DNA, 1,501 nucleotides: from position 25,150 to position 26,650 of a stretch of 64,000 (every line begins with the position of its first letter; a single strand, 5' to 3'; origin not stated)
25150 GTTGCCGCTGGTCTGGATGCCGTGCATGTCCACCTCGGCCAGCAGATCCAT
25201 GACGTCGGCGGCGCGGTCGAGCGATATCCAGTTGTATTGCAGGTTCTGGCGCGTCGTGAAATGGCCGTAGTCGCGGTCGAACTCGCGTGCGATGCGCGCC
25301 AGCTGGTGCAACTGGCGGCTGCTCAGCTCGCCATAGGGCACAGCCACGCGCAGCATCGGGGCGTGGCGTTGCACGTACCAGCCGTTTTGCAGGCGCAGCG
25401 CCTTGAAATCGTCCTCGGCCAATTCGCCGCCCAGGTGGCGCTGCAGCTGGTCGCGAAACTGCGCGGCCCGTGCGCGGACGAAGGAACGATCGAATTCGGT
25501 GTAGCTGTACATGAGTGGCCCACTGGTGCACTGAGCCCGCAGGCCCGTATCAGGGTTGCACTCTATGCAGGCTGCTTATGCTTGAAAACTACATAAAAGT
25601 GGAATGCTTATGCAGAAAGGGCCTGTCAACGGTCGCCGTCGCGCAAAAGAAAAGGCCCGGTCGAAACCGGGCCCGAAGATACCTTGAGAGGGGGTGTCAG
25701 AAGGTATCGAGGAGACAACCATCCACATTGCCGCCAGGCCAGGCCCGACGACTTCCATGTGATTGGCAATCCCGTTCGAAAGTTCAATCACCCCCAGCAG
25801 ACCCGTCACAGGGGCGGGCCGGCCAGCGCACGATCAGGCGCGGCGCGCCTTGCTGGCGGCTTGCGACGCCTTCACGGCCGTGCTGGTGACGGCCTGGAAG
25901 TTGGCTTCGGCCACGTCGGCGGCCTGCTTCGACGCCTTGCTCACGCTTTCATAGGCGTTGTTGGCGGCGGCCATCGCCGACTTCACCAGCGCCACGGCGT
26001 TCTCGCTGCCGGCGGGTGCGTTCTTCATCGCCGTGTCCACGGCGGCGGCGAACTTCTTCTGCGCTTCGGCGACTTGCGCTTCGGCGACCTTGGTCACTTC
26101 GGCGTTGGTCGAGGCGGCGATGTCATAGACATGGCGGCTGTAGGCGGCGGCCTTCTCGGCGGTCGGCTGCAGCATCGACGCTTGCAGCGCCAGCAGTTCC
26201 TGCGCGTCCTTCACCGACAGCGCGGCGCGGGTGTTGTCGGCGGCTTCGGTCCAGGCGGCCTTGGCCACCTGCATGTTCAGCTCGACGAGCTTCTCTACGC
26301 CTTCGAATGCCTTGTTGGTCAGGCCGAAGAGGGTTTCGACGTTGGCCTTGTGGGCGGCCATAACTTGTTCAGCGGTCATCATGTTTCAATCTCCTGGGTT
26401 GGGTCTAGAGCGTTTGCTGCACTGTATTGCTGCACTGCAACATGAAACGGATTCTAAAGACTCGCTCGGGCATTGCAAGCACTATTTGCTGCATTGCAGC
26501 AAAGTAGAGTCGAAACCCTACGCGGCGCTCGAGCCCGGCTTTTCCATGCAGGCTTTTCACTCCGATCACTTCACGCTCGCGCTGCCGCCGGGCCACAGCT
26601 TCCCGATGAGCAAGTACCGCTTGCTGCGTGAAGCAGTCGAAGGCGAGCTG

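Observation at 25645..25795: Candidate phaP 3'UTR-derived sRNA with a perfect 13-nt antisense match to the aceE ribosome-binding site, linking PHA granules and pyruvate dehydrogenase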

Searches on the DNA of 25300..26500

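Call 4: search_rna_families(source=window, start=25300, end=26500, threshold=evalue, max_evalue=10, show_alignments=3)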
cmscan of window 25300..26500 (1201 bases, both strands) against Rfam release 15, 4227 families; matches with E-value up to 10: 7.
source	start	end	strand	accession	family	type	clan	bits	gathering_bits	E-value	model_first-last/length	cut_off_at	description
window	25647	25717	-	RF02278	Betaproteobacteria_toxic_sRNA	Gene; sRNA;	-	31.9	50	0.0003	1-64/64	no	Betaproteobacteria toxic small RNA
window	25646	25786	-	RF00444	PrrF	Gene; sRNA;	-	28.3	90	0.019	1-150/150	no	PrrF RNA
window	25646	25724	-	RF02651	SorY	Gene; sRNA;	-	22.6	111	0.053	1-83/83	no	Singlet oxygen resistance RNA Y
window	25646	25715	-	RF02837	anti-hemB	Gene; sRNA;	-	21.8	49.5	0.019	1-81/81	no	Burkholderia RNA 7 (anti-hemB)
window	25638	25712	-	RF00519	suhB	Gene; sRNA;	CL00108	21.6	41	0.086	1-77/77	no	Makes More Granules Regulator RNA (mmgR)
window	25648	25706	-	RF02784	SorX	Gene; sRNA;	-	16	46.6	0.85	1-73/73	no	Singlet oxygen resistance RNA X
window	26383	26423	-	RF01323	CRISPR-DR10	Gene; CRISPR;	-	14.7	39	6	1-37/37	no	CRISPR RNA direct repeat element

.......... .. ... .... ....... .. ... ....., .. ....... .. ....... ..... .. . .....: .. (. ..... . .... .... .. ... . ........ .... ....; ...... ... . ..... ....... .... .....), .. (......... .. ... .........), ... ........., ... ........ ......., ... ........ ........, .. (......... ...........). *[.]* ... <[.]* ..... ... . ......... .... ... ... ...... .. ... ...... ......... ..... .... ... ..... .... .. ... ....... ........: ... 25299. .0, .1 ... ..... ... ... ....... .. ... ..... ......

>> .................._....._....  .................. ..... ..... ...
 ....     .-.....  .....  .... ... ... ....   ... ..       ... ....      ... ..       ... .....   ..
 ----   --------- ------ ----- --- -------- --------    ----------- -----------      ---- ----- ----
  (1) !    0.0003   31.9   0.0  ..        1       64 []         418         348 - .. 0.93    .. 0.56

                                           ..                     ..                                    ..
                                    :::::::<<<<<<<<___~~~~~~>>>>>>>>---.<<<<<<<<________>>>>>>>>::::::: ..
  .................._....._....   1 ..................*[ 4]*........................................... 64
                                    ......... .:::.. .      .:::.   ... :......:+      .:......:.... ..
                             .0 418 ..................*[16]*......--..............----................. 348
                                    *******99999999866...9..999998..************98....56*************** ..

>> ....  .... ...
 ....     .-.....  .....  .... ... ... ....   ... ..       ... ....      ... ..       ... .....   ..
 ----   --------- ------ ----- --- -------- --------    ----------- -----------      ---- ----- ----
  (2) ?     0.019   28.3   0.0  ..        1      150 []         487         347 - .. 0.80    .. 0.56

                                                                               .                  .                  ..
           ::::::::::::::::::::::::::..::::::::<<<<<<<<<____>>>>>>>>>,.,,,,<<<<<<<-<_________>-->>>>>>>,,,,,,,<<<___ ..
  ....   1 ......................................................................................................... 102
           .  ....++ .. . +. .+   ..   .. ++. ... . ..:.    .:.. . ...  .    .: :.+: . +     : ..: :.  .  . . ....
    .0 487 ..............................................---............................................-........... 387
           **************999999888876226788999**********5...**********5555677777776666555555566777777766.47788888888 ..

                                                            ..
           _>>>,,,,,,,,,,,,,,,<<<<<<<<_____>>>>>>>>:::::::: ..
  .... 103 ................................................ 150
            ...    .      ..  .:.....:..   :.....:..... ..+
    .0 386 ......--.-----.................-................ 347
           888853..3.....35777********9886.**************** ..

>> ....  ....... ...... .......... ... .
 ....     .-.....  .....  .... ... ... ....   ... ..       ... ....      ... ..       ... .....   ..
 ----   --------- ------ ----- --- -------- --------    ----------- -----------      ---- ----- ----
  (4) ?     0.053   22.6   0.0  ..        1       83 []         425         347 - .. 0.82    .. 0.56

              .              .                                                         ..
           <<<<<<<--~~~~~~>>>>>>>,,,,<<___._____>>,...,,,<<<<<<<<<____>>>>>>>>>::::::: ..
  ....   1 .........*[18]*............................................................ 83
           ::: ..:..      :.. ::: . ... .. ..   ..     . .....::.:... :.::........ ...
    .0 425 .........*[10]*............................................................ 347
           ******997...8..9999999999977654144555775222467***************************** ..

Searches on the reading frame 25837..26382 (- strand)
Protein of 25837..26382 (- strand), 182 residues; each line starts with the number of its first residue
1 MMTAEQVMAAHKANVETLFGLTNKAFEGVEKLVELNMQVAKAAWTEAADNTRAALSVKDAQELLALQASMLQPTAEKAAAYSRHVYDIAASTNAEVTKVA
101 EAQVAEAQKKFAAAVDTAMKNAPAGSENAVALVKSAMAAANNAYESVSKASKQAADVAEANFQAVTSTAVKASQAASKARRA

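Call 14: find_related_loci(query=window:25837-26382:-, collection=genome_contigs, flank=1500)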
Query window:25837-26382:- (182 aa) in genome_contigs; peptide patterns used: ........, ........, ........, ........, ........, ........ (x = any residue, [..] = any of these).
467 stretches matched a pattern; 309 encode a relative of the query (tblastn E <= 1e-3); the best 80 are kept; 80 distinct loci.
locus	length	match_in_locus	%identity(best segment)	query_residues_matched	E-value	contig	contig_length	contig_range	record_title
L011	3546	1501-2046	97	1-182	2e-110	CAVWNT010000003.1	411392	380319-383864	MAG: uncultured beta proteobacterium isolate MFD01275.bin.2.178 genome assembly, contig: contig_15378, whole genome shot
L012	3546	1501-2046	87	1-182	3e-98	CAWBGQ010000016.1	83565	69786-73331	MAG: uncultured proteobacterium isolate MFD04716.bin.2.31 genome assembly, contig: contig_14035, whole genome shotgun se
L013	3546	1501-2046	87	1-182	6e-98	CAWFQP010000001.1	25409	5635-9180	MAG: uncultured proteobacterium isolate MFD09730.bin.2.123 genome assembly, contig: contig_11264, whole genome shotgun s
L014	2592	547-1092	86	1-182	3e-98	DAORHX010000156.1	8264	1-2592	MAG TPA_asm: Rubrivivax sp. isolate AMR_MDS_5593 NODE_1711_length_8264_cov_13.132050, whole genome shotgun sequence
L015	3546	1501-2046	86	1-182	2e-96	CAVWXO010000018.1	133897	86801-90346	MAG: uncultured proteobacterium isolate MFD00905.bin.2.159 genome assembly, contig: contig_46293, whole genome shotgun s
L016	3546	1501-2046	86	1-182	1e-96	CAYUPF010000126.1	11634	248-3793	MAG TPA_asm: uncultured Rubrivivax sp. isolate SRP344714_co2_327 genome assembly, contig: NODE_14543_length_11634_cov_72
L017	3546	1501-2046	84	1-182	3e-95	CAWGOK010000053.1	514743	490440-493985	MAG: uncultured beta proteobacterium isolate MFD09730.bin.2.53 genome assembly, contig: contig_7175, whole genome shotgu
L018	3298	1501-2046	82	1-182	3e-95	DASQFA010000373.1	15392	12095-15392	MAG TPA_asm: Rubrivivax sp. isolate SMAG_U11768 k141_937032, whole genome shotgun sequence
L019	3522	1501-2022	87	1-174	7e-94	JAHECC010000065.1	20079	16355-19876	MAG: Rubrivivax sp. isolate Ww160 NODE_5004_length_20079_cov_7.872733, whole genome shotgun sequence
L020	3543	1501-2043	81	1-181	4e-92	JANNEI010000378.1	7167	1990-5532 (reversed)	MAG: Burkholderiales bacterium isolate OTE_75_metabat_408 OTE_75_k141_1378174, whole genome shotgun sequence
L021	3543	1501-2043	80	1-182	4e-92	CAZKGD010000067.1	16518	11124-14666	MAG TPA_asm: uncultured Caldimonas sp. isolate binchicken_co311_109 genome assembly, contig: NODE_5926_length_16518_cov_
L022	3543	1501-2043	82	1-181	1e-91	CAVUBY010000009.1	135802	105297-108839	MAG: uncultured beta proteobacterium isolate MFD02979.bin.2.143 genome assembly, contig: contig_31899, whole genome shot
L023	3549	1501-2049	83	1-182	1e-91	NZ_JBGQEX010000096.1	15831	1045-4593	MAG: Piscinibacter sp. isolate OBJ2_061818_090_67 k141_95727_length_15831_cov_15.9685, whole genome shotgun sequence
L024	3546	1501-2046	79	1-182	3e-91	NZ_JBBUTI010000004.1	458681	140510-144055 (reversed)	Ideonella margarita strain LYT19W LYT19W_ctg004, whole genome shotgun sequence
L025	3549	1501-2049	81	1-182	6e-91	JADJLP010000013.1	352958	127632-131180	MAG: Candidatus Ideonella esbjergensis isolate EsbW_18-Q3-R4-48_BAT3C.207 tig00251137-10-3518930, whole genome shotgun s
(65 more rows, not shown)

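Call 34: search_protein_families(library=pfam, proteins=[window:25837-26382:-])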
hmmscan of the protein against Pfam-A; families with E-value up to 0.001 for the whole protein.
window:25837-26382:- (182 aa): 1 family
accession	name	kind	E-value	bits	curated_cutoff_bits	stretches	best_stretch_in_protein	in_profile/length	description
PF09361.15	Phasin_2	-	3.2e-28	98.3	24.9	1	5-104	1-100/100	Phasin protein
